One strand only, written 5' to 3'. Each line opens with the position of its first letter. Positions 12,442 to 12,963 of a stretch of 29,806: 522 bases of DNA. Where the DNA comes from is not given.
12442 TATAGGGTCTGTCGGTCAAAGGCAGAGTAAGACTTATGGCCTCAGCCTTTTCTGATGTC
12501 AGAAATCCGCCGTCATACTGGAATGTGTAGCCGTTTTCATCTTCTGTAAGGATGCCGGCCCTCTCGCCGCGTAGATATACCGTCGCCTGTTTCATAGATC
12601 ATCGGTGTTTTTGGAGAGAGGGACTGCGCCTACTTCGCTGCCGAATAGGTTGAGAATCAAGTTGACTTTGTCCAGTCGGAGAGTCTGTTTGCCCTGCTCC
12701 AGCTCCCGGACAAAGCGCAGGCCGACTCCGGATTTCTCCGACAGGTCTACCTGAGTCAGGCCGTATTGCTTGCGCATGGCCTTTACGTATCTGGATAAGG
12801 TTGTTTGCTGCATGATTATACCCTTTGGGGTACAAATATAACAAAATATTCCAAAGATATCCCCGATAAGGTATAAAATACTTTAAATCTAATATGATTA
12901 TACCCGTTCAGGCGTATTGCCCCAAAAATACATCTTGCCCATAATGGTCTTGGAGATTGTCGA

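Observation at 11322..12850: Tripartite HipBST-type toxin-antitoxin locus adjacent to tRNA-Lys with a candidate operator palindrome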

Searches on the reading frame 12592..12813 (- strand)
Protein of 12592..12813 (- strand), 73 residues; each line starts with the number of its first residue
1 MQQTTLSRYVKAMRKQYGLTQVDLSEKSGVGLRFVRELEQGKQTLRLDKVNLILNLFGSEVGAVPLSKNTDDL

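Call 4: search_protein_families(library=pfam, proteins=[window:12592-12813:-], max_evalue=0.1)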
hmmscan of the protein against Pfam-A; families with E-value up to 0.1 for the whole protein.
window:12592-12813:- (73 aa): 7 families
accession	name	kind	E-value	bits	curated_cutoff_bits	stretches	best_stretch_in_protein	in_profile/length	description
PF01381.28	HTH_3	-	1.4e-09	38.2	23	1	10-59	1-50/55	Helix-turn-helix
PF13560.12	HTH_31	-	6.9e-06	26.7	27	1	6-58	2-55/64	Helix-turn-helix domain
PF12844.13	HTH_19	-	0.00013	22.2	30.2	1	10-58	4-52/64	Helix-turn-helix domain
PF13443.12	HTH_26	-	0.022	15.4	22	1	12-58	4-51/63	Cro/C1-type HTH DNA-binding domain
PF15731.11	MqsA_antitoxin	-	0.036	14.6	30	1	7-53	71-117/131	Antitoxin component of bacterial toxin-antitoxin system, MqsA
PF13744.12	HTH_37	-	0.054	13.7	27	1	3-44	16-57/80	Helix-turn-helix domain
PF13413.12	HTH_25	-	0.08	13.2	24.6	1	11-42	3-34/62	Helix-turn-helix domain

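Call 5: search_protein_families(library=ncbifam, proteins=[window:12592-12813:-], max_evalue=0.1)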
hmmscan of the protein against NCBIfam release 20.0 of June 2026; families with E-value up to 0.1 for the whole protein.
window:12592-12813:- (73 aa): 12 families
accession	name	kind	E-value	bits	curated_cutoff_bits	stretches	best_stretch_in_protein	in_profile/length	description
TIGR03070.1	couple_hipB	subfamily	1.9e-23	82.1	71.65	1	5-60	2-57/58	type II toxin-antitoxin system Y4mF family antitoxin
NF006015.0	PRK08154.1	subfamily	3.5e-05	23.1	204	1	4-43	29-68/314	anaerobic benzoate catabolism transcriptional regulator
NF041951.1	phage_RstR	subfamily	0.00013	22.2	80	1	7-53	4-50/108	RstR family transcriptional repressor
NF047948.1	male_kill_WMK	equivalog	0.00047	19.7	300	1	6-54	6-54/300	WO male-killing family protein Wmk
TIGR03830.1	CxxCG_CxxCG_HTH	subfamily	0.00085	19.1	61.8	1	6-52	66-112/127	type II TA system antitoxin MqsA family protein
NF007408.0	PRK09943.1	equivalog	0.0041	16.7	211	1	6-60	8-62/185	HTH-type transcriptional regulator PuuR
NF007271.0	PRK09726.1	equivalog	0.006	16.5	79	1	4-55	11-62/88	type II toxin-antitoxin system antitoxin HipB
NF010465.0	PRK13890.1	equivalog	0.026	14.6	96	1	13-49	13-49/121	conjugal transfer protein TrbA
NF058600.1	TransRegSco1979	equivalog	0.039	13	350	1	3-59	6-62/280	Sco1979 family transcriptional regulator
NF040522.1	VC1465_fam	subfamily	0.041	13.9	70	1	11-45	2-36/111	VC1465 family Xer recombination activation factor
NF007257.0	PRK09706.1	subfamily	0.079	12.8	101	1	1-42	1-42/135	transcriptional repressor DicA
NF041493.1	MobT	equivalog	0.094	11.5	600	1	11-51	2-42/383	MobT family relaxase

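Call 52: search_protein_families(library=padloc, proteins=[window:12592-12813:-], max_evalue=0.01)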
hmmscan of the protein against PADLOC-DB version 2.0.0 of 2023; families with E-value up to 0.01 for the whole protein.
window:12592-12813:- (73 aa): 5 families
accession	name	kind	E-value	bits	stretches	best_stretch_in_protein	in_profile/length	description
PDLC02926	HTH_VI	-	1.3e-07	29.7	1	6-57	2-53/92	-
PDLC03953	RmrA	-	0.00039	17.7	1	5-54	5-54/373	-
PDLC04142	capH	-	0.00068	18.7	1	1-61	2-60/103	capH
PDLC03668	Control_protein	-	0.00076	18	1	7-61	10-62/79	control protein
PDLC03949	RmrA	-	0.0065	13.4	1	11-51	8-48/363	-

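Call 59: search_solved_structures(query=window:12592-12813:-, max_evalue=0.01, show_alignments=2)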
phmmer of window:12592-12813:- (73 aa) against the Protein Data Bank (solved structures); distinct sequences matched with E-value up to 0.01: 9.
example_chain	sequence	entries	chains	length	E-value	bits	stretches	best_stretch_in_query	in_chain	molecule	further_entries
8ezt_A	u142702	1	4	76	5.8e-06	29.8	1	6-71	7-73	HipB(Lp)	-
6af3_B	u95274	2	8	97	0.00031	24.4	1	6-67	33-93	HigA antitoxin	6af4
8tac_A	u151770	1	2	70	0.00034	24.3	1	6-52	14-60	DBP48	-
9k3w_A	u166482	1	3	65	0.0016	22.1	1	9-61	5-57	Transcriptional regulator, PbsX family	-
4i6u_A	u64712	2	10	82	0.0031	21.3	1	6-61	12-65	Regulatory protein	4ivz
1sq8_A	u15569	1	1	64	0.0071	20.1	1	8-43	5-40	dh434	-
4i6t_A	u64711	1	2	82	0.0084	19.9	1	6-61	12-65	Regulatory protein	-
3clc_A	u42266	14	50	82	0.0084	19.9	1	6-61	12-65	Regulatory protein | R-M CONTROLLER PROTEIN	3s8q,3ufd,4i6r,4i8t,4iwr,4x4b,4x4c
3fya_A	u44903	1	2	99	0.0099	19.7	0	6-61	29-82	Regulatory protein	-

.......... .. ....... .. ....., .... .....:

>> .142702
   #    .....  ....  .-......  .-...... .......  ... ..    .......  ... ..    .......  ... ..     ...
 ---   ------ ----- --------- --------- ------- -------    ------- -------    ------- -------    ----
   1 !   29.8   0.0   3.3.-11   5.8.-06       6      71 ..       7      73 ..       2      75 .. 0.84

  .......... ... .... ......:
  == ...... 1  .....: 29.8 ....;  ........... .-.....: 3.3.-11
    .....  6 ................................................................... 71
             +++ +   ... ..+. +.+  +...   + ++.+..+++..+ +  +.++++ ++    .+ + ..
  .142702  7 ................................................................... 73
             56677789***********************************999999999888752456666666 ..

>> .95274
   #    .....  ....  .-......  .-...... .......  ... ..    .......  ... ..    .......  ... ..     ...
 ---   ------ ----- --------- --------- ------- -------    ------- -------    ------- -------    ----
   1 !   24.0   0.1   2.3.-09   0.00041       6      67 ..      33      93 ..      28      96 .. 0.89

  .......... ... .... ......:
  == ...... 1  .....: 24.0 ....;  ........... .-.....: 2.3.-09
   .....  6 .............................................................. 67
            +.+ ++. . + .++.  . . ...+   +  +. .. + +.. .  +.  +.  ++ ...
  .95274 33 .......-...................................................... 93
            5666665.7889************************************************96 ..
